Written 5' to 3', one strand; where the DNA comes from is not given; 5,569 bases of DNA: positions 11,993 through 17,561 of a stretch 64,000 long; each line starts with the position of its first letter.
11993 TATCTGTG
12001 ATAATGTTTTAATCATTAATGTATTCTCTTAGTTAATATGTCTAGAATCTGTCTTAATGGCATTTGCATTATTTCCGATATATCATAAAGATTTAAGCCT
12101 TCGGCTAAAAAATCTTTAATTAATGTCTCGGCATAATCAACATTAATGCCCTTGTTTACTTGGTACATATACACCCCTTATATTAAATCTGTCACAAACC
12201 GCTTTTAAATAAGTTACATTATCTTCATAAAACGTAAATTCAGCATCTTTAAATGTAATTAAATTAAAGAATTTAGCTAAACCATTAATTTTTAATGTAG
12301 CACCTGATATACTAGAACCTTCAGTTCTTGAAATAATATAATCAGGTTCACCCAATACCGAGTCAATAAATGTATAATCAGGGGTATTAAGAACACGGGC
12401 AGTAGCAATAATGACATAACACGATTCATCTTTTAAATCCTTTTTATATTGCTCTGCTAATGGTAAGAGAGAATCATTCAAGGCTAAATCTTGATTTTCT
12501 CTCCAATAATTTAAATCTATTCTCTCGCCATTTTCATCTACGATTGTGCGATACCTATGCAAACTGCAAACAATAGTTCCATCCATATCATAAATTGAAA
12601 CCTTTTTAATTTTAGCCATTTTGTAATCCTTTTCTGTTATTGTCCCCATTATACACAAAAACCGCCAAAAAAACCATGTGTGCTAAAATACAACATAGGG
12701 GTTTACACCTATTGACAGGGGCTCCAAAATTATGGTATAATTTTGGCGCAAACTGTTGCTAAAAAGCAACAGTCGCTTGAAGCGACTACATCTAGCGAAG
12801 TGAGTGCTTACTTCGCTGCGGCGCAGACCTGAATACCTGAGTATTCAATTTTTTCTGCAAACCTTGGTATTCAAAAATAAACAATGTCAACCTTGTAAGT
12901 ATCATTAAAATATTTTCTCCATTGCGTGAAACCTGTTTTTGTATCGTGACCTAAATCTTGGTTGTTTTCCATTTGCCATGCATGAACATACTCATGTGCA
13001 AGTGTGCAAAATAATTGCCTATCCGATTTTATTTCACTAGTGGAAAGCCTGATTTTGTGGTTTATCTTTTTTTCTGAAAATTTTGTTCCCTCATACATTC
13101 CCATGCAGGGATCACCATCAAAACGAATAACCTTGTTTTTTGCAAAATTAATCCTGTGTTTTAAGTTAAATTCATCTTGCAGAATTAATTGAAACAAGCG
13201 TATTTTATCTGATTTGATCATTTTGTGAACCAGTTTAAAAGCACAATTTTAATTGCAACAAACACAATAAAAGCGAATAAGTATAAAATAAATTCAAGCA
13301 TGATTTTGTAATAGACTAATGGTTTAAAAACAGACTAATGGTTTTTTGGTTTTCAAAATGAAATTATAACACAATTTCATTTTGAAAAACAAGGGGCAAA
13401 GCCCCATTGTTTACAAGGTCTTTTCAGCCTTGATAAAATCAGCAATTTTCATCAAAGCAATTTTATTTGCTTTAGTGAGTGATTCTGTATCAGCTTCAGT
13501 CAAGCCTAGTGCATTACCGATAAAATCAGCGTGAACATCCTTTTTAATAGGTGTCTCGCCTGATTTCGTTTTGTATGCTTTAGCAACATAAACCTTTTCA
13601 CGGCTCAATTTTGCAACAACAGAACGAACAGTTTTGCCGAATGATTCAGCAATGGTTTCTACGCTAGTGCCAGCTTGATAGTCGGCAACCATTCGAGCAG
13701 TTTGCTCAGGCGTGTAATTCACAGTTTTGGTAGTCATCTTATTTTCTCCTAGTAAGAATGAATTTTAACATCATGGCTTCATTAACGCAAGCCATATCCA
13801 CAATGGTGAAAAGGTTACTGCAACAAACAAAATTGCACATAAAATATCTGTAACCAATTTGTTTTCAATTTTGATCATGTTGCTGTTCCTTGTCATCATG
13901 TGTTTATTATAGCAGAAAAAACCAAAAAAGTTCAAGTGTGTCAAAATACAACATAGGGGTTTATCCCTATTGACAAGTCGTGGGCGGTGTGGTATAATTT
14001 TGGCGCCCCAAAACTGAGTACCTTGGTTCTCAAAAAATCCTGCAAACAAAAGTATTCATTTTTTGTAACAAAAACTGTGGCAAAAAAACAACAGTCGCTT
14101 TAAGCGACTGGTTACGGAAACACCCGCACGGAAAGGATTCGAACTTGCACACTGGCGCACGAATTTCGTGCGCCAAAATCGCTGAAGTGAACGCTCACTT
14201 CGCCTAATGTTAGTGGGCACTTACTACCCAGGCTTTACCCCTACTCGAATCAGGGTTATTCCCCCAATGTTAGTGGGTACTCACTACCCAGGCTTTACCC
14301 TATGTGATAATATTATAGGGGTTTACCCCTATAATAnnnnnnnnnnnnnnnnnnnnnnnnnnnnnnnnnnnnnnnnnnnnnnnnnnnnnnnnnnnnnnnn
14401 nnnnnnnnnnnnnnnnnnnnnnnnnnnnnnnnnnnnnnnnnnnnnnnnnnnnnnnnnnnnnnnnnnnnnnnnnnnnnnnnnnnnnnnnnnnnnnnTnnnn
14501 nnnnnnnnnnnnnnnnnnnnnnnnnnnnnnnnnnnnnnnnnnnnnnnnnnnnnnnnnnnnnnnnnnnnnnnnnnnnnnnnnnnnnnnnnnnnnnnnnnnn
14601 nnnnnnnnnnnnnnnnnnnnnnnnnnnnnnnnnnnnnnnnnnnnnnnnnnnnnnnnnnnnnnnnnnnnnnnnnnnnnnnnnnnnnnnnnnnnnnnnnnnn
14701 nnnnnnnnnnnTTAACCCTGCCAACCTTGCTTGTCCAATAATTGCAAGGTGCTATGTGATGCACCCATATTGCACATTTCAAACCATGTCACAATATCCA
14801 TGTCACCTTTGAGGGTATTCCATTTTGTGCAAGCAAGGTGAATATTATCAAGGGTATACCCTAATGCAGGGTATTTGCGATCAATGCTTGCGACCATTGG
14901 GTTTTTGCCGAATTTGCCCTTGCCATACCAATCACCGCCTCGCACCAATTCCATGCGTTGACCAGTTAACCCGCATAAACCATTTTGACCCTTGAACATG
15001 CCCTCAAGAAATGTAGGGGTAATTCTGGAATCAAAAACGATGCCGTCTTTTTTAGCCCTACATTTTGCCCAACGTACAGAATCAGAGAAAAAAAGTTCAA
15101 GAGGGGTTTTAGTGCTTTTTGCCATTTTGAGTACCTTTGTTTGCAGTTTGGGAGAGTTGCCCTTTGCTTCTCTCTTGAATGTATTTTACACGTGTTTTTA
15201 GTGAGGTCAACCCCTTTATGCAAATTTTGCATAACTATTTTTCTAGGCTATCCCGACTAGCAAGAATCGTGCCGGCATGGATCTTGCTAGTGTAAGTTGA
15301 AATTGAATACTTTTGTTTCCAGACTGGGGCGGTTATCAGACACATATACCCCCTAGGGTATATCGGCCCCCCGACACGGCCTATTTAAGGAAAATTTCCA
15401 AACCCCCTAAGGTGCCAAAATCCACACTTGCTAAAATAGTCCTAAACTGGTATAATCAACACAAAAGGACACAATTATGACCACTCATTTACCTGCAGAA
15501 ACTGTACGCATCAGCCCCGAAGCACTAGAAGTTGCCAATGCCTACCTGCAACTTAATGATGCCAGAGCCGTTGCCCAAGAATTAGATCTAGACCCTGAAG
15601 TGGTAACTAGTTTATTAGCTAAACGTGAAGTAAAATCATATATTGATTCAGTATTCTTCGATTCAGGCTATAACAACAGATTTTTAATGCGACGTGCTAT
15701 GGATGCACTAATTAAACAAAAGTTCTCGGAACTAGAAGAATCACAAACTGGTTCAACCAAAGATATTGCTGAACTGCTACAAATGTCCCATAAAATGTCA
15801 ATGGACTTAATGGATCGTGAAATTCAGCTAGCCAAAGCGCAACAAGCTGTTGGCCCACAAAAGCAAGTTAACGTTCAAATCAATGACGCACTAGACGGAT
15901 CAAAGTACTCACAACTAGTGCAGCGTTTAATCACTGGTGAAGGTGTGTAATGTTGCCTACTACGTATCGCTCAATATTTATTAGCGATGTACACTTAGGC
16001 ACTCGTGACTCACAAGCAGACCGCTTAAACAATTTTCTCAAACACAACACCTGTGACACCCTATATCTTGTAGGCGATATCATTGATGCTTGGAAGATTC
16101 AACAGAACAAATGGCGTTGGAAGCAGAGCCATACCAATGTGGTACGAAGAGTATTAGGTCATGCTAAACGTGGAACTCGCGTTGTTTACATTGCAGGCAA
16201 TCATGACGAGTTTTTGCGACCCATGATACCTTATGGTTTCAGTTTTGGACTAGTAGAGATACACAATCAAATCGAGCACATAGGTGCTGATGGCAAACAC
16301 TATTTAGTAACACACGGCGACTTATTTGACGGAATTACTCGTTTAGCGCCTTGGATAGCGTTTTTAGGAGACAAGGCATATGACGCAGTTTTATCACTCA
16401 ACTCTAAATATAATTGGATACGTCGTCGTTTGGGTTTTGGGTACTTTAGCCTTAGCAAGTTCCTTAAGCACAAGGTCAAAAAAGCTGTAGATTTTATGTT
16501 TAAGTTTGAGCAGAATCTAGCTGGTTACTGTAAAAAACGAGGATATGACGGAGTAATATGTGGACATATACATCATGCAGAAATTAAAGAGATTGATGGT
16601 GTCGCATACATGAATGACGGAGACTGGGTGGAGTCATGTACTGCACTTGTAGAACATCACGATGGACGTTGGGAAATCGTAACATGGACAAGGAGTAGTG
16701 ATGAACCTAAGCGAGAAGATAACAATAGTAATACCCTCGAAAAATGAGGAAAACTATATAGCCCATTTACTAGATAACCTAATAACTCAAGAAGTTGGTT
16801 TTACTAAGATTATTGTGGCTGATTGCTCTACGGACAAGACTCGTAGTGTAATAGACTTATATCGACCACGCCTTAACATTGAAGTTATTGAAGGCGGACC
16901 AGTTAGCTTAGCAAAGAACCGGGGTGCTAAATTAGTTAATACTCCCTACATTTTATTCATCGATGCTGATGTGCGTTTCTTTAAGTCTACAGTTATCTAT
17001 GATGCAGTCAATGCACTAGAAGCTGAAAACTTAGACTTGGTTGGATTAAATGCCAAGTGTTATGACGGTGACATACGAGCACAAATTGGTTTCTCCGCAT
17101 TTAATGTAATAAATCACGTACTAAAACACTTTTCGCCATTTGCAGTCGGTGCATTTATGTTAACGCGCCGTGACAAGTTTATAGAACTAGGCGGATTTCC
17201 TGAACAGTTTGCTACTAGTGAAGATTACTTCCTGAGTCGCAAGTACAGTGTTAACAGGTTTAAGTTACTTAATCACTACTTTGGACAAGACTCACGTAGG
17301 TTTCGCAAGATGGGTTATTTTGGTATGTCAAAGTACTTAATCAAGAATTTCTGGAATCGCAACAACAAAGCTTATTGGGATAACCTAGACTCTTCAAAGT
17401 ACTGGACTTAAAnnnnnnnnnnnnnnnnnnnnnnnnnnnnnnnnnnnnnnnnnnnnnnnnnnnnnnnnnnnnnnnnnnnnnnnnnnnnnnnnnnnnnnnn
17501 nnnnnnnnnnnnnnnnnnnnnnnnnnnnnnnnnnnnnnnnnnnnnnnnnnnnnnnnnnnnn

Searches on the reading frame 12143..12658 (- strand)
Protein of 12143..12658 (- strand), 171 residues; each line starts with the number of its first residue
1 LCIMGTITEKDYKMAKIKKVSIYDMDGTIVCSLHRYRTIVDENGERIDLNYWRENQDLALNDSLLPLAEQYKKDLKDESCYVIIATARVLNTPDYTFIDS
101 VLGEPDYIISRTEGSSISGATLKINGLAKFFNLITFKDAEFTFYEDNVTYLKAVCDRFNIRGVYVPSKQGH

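Call 11: search_protein_families(library=pfam, proteins=[window:12143-12658:-], max_evalue=0.01)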
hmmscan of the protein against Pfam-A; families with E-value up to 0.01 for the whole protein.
window:12143-12658:- (171 aa): 0 families

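Call 12: search_protein_families(library=phrogs, proteins=[window:12143-12658:-], max_evalue=0.01)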
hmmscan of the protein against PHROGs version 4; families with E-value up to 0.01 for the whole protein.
window:12143-12658:- (171 aa): 1 family
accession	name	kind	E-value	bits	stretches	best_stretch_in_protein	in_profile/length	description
phrog_415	-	other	1.9e-08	35.2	1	11-147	14-147/218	polynucleotide kinase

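Call 51: search_protein_families(library=pfam, proteins=[window:12143-12658:-], max_evalue=1)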
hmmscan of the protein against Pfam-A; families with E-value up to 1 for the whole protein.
window:12143-12658:- (171 aa): 2 families
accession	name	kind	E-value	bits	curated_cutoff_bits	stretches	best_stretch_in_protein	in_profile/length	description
PF01336.31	tRNA_anti-codon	-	0.041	14.2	27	1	3-49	3-36/75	OB-fold nucleic acid binding domain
PF00702.32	Hydrolase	-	0.17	12.7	26.4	1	22-78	5-43/191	haloacid dehalogenase-like hydrolase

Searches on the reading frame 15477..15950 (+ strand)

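Call 51: search_protein_families(library=pfam, proteins=[window:15477-15950:+], max_evalue=1)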
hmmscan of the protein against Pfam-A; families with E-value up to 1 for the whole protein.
window:15477-15950:+ (157 aa): 2 families
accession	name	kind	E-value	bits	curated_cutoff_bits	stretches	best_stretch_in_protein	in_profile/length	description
PF22190.2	TTHA0829-like_ACT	-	0.028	14.9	27.4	1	106-157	4-52/70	TTHA0829-like ACT domain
PF24883.2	NPHP3_N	-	0.052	14.2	24.8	1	54-152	51-146/164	Nephrocystin 3, N-terminal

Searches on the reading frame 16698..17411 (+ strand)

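Call 25: search_protein_families(library=phrogs, proteins=[window:16698-17411:+], max_evalue=0.00001)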
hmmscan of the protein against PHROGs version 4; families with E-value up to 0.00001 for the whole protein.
window:16698-17411:+ (237 aa): 1 family
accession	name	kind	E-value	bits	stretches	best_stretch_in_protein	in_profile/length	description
phrog_22088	-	unknown function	5.9e-06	26.5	1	8-118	62-179/377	-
